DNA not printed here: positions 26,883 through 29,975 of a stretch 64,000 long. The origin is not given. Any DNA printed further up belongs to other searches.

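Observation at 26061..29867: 1268-aa PA14/fibro-slime + 9x Myxococcus Cys-rich repeat protein with a GCGC...RRRRS (MYXO-CTERM-like) tail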

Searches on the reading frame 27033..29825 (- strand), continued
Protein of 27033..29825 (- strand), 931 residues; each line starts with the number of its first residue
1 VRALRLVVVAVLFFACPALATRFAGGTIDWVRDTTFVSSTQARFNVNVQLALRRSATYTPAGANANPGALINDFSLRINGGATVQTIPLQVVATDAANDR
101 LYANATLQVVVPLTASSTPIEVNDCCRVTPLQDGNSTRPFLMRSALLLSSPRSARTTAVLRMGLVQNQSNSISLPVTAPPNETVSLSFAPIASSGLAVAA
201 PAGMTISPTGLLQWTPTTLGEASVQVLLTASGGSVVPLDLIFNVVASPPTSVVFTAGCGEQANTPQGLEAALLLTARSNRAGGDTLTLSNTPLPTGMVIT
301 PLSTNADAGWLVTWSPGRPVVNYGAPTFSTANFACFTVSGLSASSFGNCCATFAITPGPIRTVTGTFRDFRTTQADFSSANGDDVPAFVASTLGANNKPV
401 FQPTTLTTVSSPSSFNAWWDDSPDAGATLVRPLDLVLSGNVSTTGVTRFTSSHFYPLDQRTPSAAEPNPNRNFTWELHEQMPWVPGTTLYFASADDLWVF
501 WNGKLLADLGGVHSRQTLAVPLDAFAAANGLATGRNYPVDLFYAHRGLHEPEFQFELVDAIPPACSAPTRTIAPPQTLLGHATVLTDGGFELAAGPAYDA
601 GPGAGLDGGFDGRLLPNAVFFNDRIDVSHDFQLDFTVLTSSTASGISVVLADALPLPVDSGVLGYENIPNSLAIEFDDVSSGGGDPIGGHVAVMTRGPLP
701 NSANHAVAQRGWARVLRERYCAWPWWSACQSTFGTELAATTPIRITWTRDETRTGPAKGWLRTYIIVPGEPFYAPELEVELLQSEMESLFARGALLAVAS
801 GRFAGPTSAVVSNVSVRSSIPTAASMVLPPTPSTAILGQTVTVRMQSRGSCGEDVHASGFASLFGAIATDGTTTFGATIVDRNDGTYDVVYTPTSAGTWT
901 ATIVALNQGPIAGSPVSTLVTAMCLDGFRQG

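Call 49: list_cluster_members(proteins=[P0007, P0008, P0009, P0010, P0012, P0015, P0017, P0019, P0021, P0022])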
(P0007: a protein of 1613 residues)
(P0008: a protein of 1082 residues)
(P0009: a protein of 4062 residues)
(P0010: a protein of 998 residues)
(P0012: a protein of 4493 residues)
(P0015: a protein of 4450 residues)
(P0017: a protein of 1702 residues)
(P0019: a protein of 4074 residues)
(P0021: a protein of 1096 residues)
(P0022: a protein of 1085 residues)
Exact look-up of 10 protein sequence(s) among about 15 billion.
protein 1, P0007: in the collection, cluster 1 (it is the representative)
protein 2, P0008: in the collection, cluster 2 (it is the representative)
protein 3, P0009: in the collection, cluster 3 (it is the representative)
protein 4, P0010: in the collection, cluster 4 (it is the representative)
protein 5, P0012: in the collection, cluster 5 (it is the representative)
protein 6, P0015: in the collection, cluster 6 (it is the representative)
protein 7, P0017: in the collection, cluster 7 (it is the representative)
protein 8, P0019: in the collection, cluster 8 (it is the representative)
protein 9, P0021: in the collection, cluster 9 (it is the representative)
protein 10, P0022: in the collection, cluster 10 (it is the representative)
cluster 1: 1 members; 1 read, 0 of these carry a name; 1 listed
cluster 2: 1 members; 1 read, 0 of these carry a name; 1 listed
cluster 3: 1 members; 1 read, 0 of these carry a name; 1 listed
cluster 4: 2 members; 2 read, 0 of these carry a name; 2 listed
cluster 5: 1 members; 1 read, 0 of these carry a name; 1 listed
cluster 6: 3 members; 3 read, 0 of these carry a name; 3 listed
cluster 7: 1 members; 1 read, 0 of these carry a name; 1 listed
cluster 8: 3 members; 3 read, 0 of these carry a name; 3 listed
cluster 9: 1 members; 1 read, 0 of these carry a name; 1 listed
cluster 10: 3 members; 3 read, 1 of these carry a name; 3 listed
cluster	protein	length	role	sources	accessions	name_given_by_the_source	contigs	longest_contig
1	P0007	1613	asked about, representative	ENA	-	-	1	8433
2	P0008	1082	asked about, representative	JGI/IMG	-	-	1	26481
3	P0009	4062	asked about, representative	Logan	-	-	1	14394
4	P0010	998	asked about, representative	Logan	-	-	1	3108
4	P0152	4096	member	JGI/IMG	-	-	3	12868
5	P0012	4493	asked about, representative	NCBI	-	-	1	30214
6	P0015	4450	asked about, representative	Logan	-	-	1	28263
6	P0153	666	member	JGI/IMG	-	-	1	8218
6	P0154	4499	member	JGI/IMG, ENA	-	-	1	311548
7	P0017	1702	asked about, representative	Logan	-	-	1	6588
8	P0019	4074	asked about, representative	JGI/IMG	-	-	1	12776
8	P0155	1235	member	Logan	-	-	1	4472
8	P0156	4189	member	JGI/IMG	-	-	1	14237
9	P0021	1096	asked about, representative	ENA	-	-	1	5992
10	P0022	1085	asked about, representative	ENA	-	-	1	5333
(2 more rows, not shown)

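Call 62: search_solved_structures(query=A3, max_evalue=0.01, show_alignments=0)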
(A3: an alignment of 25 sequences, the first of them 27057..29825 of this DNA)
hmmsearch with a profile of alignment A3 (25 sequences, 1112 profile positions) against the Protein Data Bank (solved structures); distinct sequences matched with E-value up to 0.01: 132 (the best 60 are shown).
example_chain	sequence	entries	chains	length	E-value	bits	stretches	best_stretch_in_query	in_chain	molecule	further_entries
1wlh_A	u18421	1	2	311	1.3e-25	92.9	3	811-898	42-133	Gelation factor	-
4m9p_A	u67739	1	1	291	2.9e-24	88.5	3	813-873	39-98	Filamin-A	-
7elv_E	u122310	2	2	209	2.5e-23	85.4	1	547-753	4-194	legume lectin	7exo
6ew1_A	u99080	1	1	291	5e-23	84.4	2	813-873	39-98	Filamin-A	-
2j3s_A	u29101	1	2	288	4.5e-22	81.2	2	818-873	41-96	FILAMIN-A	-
7ouu_A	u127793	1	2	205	3.6e-18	68.3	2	783-873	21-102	Isoform 2 of Filamin-C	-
7p0e_A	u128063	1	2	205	4.2e-18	68.1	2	783-874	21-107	Isoform 2 of Filamin-C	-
7ouv_A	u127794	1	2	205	3.7e-17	64.9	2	783-873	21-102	Isoform 2 of Filamin-C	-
2k7p_A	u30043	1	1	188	9.5e-17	63.6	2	813-887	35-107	Filamin-A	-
5dcp_A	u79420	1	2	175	5.4e-16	61.1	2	813-886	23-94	Filamin-B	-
2n62_L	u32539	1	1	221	5.8e-16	61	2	787-871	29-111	gelation factor, secretion monitor chimera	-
1qfh_A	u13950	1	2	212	6.1e-16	60.9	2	788-871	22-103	PROTEIN (GELATION FACTOR)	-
7vzo_A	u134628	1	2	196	1.2e-13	53.3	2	811-882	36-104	Filamin C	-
4p3w_A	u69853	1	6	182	4.9e-13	51.3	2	812-895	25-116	Filamin-A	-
2ds4_A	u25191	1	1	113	6.3e-13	50.9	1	785-872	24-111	Tripartite motif protein 45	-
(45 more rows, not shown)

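Call 66: find_encoding_contigs(protein=P0154, flank=6000, max_places=2)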
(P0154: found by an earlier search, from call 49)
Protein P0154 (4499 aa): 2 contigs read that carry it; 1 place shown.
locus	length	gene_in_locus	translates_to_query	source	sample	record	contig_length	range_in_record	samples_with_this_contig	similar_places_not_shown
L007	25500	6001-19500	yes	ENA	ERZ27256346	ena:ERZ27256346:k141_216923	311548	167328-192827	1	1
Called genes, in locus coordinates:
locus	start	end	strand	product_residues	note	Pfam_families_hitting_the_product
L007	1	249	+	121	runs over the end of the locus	-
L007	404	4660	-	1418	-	PF25390:WD40_RLD, PF00415:RCC1, PF13540:RCC1_2, PF00415:RCC1, PF25390:WD40_RLD, PF00415:RCC1, PF00415:RCC1, PF13540:RCC1_2, +5 more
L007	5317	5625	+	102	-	-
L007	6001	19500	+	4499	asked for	PF24907:SIBA-E_N (faint), PF00139:Lectin_legB, PF18483:Lectin_L-type_dom, PF00630:Filamin (weak), PF09134:Invasin_D3 (faint), PF23616:Ig_GEX2_N (faint)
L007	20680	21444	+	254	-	PF00153:Mito_carr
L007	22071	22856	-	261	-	-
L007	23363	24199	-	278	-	-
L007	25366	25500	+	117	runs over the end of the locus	-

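Call 67: predict_structure(alignment_id=A3)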
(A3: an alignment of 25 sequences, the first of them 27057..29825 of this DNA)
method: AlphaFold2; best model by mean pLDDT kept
length: 923 residues; sequences in the alignment: 25
mean_pLDDT: 78.9   pTM: 0.62
mean pLDDT of the five models: 78.9, 78.6, 78.2, 76.4, 75.8
residues with pLDDT >= 90: 238; 70-90: 476; 50-70: 133; < 50: 76
segments of 3 or more residues with pLDDT < 50: 12-20, 319-329, 459-465, 597-612, 715-738, 770-772
pLDDT, mean of each block of 10 residues (from residue 1): 54 43 87 74 92 89 85 92 90 78 90 88 78 83 92 84 84 81 91 92 90 90 94 93 82 86 83 91 81 75 91 71 42 78 72 76 81 77 74 89 77 87 65 74 76 69 51 87 89 94 92 86 91 82 87 88 60 75 82 57 40 67 82 86 81 64 79 83 66 86 71 48 39 50 85 71 71 65 86 86 67 85 78 84 85 75 91 91 89 93 85 89 84
secondary structure, 60 per line:
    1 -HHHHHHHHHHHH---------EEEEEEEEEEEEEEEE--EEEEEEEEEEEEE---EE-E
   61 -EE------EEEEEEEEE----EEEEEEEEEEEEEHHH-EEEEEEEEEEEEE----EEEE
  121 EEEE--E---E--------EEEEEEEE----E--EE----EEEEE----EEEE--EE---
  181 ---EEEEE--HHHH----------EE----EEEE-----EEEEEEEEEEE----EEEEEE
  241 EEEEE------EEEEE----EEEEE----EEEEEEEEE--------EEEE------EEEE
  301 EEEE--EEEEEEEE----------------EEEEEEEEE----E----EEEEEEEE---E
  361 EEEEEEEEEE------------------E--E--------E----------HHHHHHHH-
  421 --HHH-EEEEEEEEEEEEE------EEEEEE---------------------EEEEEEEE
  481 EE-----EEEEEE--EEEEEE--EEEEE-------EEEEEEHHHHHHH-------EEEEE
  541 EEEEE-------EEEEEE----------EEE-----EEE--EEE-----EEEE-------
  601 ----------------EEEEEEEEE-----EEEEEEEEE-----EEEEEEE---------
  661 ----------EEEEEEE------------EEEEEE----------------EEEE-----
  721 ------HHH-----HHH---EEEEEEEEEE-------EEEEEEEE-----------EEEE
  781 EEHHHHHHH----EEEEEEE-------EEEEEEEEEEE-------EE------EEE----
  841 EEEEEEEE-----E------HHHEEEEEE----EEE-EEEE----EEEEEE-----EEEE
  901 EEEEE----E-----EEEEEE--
elements in order (helices of 4 or more, strands of 3 or more residues): H2-13 E23-38 E41-53 E70-78 E83-95 E100-112 E117-124 E140-147 E161-165 E170-173 E184-188 H191-194 E211-214 E220-230 E235-245 E252-256 E261-265 E270-278 E287-290 E297-304 E307-314 E331-339 E349-356 E360-370 H412-419 E427-439 E446-451 E473-482 E488-493 E496-501 E504-508 E516-521 H522-528 E536-545 E553-558 E569-571 E577-579 E582-584 E590-593 E617-625 E631-639 E645-651 E671-677 E690-695 E712-715 E741-750 E758-765 E777-782 H783-789 E794-800 E808-818 E834-836 E841-848 E864-869 E874-876 E878-881 E886-891 E897-905 E916-921

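Call 70: fold_search(model_id=the predicted structure, library=pdb)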
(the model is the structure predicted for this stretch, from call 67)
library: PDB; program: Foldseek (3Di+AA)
matches with E <= 10: 1551; with E <= 0.001: 321
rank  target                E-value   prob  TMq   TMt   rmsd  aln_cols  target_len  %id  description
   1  9ba4_A                1.4e-11  1.00  0.11  0.10  45.1      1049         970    9  Full-length cross-linked Contactin 2 (CNTN2) (released 2024-07-17)
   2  7som_D                8.1e-11  1.00  0.11  0.07  42.9      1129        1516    8  Ciliary C2 central pair apparatus isolated from Chlamydomonas reinhardtii (released 2022-04-13)
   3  7sqc_O0               3.6e-10  1.00  0.11  0.09  48.0      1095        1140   10  Ciliary C1 central pair apparatus isolated from Chlamydomonas reinhardtii (released 2022-04-13)
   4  3b43                  4.6e-10  1.00  0.09  0.14  44.5       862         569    8  I-band fragment I65-I70 from titin (released 2008-01-22)
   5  9ijj_C                4.8e-10  1.00  0.11  0.10  49.5      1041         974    8  In situ structure of the central apparatus in mouse sperm axoneme. (released 2025-06-04)
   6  6tav_B                5.6e-10  0.99  0.11  0.09  37.0      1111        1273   10  Crystal structure of endopeptidase-induced alpha2-macroglobulin (released 2021-05-12)
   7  7q5z                  1.3e-09  0.99  0.11  0.09  36.1      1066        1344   10  Cryo-EM structure of native human A2ML1 (released 2022-04-20)
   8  6tav_C                3.5e-09  0.97  0.11  0.08  37.0      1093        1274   11  Crystal structure of endopeptidase-induced alpha2-macroglobulin (released 2021-05-12)
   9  7q62_A                3.7e-09  0.99  0.11  0.09  35.2      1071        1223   10  Structure of TEV cleaved A2ML1 dimer (A2ML1-TT dimer) (released 2022-04-20)
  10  5oj6_B                5.9e-09  0.96  0.08  0.11  29.6       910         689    9  Crystal structure of the chicken MDGA1 ectodomain in complex with the human neuroligin 1 (NL1(-A-B)) cholinesterase do (released 2017-08-23)
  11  9ijj_h                9.4e-09  0.97  0.10  0.06  44.5      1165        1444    8  In situ structure of the central apparatus in mouse sperm axoneme. (released 2025-06-04)
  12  7sqc_2B               1.1e-08  0.99  0.09  0.11  49.4      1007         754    9  Ciliary C1 central pair apparatus isolated from Chlamydomonas reinhardtii (released 2022-04-13)
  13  7s63_A                1.9e-08  0.93  0.11  0.08  37.5      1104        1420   10  Native-form oocyte/egg Alpha-2-Macroglobulin (A2Moo) tetramer (released 2022-01-05)
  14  4yh7_A                2.3e-08  1.00  0.14  0.20  39.7       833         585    9  Crystal structure of PTPdelta ectodomain in complex with IL1RAPL1 (released 2015-05-06)
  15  9ijj_4G               3.5e-08  0.91  0.10  0.03  60.1      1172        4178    8  In situ structure of the central apparatus in mouse sperm axoneme. (released 2025-06-04)
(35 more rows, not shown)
